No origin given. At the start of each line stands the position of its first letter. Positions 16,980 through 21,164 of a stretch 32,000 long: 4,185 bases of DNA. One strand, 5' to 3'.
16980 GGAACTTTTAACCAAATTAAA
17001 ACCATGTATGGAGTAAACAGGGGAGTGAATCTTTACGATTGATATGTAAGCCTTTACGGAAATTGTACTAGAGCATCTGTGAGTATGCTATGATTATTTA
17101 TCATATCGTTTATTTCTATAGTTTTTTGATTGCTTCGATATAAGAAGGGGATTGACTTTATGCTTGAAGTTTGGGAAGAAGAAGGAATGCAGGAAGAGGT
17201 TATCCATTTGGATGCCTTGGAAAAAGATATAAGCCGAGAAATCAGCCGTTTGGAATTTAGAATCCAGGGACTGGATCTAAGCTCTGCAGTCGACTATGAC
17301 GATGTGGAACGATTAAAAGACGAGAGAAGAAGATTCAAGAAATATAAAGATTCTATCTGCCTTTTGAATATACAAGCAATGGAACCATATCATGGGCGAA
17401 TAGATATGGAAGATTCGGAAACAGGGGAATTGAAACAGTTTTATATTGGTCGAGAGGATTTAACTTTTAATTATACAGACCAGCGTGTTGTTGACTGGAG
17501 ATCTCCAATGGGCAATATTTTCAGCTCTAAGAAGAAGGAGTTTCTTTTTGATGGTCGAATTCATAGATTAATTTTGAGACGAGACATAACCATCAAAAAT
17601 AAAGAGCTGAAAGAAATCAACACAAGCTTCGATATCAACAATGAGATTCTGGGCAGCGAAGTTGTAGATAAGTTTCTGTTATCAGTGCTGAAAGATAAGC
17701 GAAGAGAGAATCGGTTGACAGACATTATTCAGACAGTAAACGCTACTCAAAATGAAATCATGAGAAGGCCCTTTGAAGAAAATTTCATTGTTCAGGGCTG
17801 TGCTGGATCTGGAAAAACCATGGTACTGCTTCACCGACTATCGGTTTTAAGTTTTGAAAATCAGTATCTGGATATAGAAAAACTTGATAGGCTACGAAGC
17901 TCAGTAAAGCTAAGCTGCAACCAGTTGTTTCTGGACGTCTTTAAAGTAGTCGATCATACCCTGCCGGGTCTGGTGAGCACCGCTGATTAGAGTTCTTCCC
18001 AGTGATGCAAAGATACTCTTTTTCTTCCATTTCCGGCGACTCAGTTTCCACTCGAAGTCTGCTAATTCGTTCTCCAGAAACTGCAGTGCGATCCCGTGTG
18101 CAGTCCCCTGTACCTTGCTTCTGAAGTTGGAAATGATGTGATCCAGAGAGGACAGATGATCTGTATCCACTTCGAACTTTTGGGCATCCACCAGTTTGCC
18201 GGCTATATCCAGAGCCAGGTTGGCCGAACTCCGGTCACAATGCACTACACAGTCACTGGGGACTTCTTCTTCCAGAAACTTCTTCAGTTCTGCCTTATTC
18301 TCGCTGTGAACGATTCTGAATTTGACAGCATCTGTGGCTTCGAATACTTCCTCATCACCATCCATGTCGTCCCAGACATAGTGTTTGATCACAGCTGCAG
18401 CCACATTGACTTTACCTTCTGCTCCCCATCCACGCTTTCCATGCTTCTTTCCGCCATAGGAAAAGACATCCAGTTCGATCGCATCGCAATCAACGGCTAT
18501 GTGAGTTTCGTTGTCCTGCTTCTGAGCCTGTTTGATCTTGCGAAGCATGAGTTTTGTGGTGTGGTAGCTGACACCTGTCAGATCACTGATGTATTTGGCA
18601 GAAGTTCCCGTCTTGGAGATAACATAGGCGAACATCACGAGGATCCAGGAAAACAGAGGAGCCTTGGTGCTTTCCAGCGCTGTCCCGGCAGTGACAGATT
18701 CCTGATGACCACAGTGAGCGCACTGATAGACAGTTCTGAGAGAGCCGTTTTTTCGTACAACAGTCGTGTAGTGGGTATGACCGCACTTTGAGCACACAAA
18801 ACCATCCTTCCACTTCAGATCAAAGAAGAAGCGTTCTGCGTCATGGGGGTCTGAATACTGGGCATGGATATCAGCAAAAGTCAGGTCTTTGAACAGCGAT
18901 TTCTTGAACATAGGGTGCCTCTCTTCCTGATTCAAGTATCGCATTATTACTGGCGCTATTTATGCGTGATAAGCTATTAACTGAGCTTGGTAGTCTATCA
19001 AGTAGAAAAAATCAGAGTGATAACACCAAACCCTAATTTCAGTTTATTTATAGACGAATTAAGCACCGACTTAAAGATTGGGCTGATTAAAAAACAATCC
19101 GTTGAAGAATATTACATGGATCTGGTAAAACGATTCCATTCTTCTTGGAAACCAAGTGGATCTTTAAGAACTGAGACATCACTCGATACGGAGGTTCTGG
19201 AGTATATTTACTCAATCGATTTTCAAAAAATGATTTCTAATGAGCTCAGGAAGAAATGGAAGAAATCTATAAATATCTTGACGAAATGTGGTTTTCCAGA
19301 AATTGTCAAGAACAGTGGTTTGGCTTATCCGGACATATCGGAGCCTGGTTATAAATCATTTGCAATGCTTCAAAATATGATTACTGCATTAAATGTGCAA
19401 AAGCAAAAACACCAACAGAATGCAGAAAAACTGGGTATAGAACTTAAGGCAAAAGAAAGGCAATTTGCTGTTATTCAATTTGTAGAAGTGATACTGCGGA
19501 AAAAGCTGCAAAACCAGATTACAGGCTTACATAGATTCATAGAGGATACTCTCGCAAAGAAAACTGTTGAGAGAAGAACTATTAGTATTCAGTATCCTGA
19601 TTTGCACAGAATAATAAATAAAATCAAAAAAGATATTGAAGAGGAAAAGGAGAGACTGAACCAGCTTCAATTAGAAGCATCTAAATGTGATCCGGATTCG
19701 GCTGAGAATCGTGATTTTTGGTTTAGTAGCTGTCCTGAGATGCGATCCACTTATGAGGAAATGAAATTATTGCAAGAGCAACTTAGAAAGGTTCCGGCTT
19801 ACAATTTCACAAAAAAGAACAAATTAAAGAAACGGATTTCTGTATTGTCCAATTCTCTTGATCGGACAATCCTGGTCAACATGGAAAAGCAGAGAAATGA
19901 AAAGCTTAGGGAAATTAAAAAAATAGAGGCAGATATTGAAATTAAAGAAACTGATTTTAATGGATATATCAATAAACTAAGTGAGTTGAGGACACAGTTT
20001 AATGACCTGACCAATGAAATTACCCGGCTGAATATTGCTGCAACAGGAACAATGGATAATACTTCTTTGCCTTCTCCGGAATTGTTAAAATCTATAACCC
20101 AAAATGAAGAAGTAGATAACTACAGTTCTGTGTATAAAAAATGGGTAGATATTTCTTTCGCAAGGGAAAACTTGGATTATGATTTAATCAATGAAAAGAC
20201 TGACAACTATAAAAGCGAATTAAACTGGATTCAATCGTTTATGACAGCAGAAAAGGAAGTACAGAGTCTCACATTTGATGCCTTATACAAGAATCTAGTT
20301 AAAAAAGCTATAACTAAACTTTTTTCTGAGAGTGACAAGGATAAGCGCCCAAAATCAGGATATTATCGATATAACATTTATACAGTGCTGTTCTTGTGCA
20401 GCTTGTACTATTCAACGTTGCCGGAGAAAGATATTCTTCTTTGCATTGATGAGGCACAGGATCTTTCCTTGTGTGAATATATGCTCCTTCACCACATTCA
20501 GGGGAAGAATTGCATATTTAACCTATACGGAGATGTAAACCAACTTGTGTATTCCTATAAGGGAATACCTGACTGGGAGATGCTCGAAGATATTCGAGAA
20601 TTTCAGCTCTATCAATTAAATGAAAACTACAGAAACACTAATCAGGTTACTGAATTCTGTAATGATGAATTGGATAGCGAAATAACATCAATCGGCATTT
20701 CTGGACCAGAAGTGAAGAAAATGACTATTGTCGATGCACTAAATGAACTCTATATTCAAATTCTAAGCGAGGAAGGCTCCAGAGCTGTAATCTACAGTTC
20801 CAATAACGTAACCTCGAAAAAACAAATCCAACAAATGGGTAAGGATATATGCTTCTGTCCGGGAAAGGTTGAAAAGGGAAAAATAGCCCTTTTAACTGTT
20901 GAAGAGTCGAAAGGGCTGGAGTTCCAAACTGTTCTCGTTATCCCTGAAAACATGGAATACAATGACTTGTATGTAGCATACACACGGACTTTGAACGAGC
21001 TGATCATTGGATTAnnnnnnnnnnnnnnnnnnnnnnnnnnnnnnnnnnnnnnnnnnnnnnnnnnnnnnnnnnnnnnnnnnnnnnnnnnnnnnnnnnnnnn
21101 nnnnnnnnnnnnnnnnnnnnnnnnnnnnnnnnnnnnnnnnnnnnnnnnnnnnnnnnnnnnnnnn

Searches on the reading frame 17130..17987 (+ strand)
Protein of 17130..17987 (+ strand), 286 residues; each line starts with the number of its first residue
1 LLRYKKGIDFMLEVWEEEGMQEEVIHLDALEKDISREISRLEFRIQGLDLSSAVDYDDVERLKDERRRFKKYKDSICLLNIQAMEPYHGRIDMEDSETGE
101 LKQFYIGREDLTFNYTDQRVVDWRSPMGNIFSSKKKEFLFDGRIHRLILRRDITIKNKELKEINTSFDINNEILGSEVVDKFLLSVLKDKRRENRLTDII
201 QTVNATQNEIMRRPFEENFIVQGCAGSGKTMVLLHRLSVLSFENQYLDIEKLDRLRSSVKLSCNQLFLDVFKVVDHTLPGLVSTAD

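Call 14: search_protein_families(library=padloc, proteins=[window:17130-17987:+], max_evalue=0.01)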
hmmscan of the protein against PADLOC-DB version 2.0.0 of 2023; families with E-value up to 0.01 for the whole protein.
window:17130-17987:+ (286 aa): 10 families
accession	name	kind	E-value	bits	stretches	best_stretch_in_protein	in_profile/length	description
PDLC00122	GajB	-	0.00022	18.3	1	204-238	6-38/502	UrvD helicase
PDLC01087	C3a187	-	0.00027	17.9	1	155-241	151-235/559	NERD+UvrD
PDLC00138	GajB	-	0.0014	15.4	1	203-244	5-45/581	UrvD helicase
PDLC00106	GajB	-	0.0016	15.1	1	204-239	5-39/577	UrvD helicase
PDLC00135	GajB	-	0.0019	15.2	1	216-244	20-48/603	UrvD helicase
PDLC00132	GajB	-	0.0021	14.8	1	204-240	5-40/625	UrvD helicase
PDLC00127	GajB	-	0.003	14.1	1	201-238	7-42/594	UrvD helicase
PDLC00123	GajB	-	0.0067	13.1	0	205-238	7-38/540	UrvD helicase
PDLC04475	PDC-M16A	-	0.0078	12.7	0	195-235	11-50/721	-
PDLC00129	GajB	-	0.0095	12.6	0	199-234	8-43/594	UrvD helicase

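Call 15: search_protein_families(library=pfam, proteins=[window:17130-17987:+], max_evalue=0.1)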
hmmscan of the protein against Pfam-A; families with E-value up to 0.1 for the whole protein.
window:17130-17987:+ (286 aa): 6 families
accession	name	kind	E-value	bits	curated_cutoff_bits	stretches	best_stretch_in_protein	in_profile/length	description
PF00580.27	UvrD-helicase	-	0.0041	17.3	23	1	204-238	2-35/271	UvrD/REP helicase N-terminal domain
PF09848.15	SLFN-g3_helicase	-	0.0048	16.7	24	1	218-270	3-46/354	Schlafen group 3, DNA/RNA helicase domain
PF13245.12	AAA_19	-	0.05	14.2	25.1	1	216-244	11-39/134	AAA domain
PF00437.27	T2SSE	-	0.061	12.4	24.9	1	216-245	142-171/370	Type II/IV secretion system protein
PF13086.12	AAA_11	-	0.081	13.1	27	0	203-241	2-42/257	AAA domain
PF25199.1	nSTAND_NTPase5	-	0.098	12.9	34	0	212-235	37-60/145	Novel STAND NTPase 5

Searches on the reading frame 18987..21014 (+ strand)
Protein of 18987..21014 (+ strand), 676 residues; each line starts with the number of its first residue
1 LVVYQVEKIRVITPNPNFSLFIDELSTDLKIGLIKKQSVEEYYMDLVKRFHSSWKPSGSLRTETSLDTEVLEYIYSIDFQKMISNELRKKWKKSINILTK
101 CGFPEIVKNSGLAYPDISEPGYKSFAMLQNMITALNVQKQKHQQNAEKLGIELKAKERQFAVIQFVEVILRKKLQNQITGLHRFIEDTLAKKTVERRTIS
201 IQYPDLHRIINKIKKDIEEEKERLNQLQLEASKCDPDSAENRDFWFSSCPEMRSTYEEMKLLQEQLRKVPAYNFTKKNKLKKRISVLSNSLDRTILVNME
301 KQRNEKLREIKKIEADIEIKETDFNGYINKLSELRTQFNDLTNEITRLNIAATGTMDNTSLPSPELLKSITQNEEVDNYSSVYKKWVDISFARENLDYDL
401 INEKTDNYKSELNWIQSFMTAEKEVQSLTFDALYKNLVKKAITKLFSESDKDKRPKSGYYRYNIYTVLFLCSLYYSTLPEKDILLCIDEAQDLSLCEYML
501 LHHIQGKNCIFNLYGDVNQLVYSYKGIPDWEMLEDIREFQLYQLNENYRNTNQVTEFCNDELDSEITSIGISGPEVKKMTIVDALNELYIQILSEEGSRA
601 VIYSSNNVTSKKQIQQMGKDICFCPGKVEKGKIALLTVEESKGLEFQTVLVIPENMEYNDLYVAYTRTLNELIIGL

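Call 3: search_protein_families(library=pfam, proteins=[window:18987-21014:+], max_evalue=1)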
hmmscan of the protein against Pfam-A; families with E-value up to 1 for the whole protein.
window:18987-21014:+ (676 aa): 6 families
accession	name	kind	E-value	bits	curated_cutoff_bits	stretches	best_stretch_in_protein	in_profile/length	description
PF01443.25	Viral_helicase1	-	9.3e-05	22.8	21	1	484-674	62-226/228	Viral superfamily 1 RNA helicase core domain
PF13245.12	AAA_19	-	0.00032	21.3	25.1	1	480-523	90-132/134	AAA domain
PF13538.12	UvrD_C_2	-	0.00047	20.4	27.4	1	633-673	2-50/52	UvrD-like helicase C-terminal domain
PF00580.27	UvrD-helicase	-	0.02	15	23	0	316-526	135-257/271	UvrD/REP helicase N-terminal domain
PF24423.1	OVT1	-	0.67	10.8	30.9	1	298-360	5-67/100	Major antigen, helical domain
PF14362.11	DUF4407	-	0.85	9.3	31.3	0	190-299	123-233/297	Domain of unknown function (DUF4407)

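Call 4: search_protein_families(library=ncbifam, proteins=[window:18987-21014:+], max_evalue=1)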
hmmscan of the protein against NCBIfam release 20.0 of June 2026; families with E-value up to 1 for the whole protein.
window:18987-21014:+ (676 aa): 5 families
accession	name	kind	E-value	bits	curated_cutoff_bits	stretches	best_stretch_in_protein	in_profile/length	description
TIGR01074.1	rep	equivalog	2.8e-06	25.9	951.45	1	485-559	210-287/668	DNA helicase Rep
NF008172.0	PRK10919.1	equivalog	1.8e-05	23.2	1168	1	485-556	211-285/673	DNA helicase Rep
NF008743.0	PRK11773.1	equivalog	2.8e-05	22.7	965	1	486-564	218-299/720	DNA helicase II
TIGR01075.1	uvrD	equivalog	0.00015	20.2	1144.45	1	486-561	213-291/715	DNA helicase II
NF041254.1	motor_HelR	exception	0.011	14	750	1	628-674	652-704/706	RNA polymerase recycling motor ATPase HelR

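Call 14: search_protein_families(library=padloc, proteins=[window:18987-21014:+], max_evalue=0.01)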
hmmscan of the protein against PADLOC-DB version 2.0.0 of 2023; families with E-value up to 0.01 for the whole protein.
window:18987-21014:+ (676 aa): 13 families
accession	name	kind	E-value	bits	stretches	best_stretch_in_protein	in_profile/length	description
PDLC00129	GajB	-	1.8e-11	41.3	1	449-582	187-328/594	UrvD helicase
PDLC03802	RTasHel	-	1.7e-10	38.4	1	486-567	197-276/675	DRT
PDLC00142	GajB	-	2.3e-07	27.6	1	474-565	208-301/583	UrvD helicase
PDLC00106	GajB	-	9.7e-07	25.7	1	485-559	209-285/577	UrvD helicase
PDLC00123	GajB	-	5.1e-06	23.4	1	485-591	180-288/540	UrvD helicase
PDLC00117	GajB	-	2.6e-05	20.9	1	484-557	221-297/604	UrvD helicase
PDLC00145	GajB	-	8.5e-05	19.4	1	484-559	209-286/572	UrvD helicase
PDLC00107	GajB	-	9.7e-05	19.2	1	403-552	141-288/587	UrvD helicase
PDLC04173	GajB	-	0.00084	16.4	1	642-674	427-460/471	-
PDLC00140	GajB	-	0.0031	14.8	0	485-523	146-184/365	UrvD helicase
PDLC00136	GajB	-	0.0075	13.2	0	486-552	211-279/570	UrvD helicase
PDLC00139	GajB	-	0.0079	12.5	0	483-522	232-271/644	UrvD helicase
PDLC00148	GajB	-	0.0082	13.2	0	485-525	153-193/369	UrvD helicase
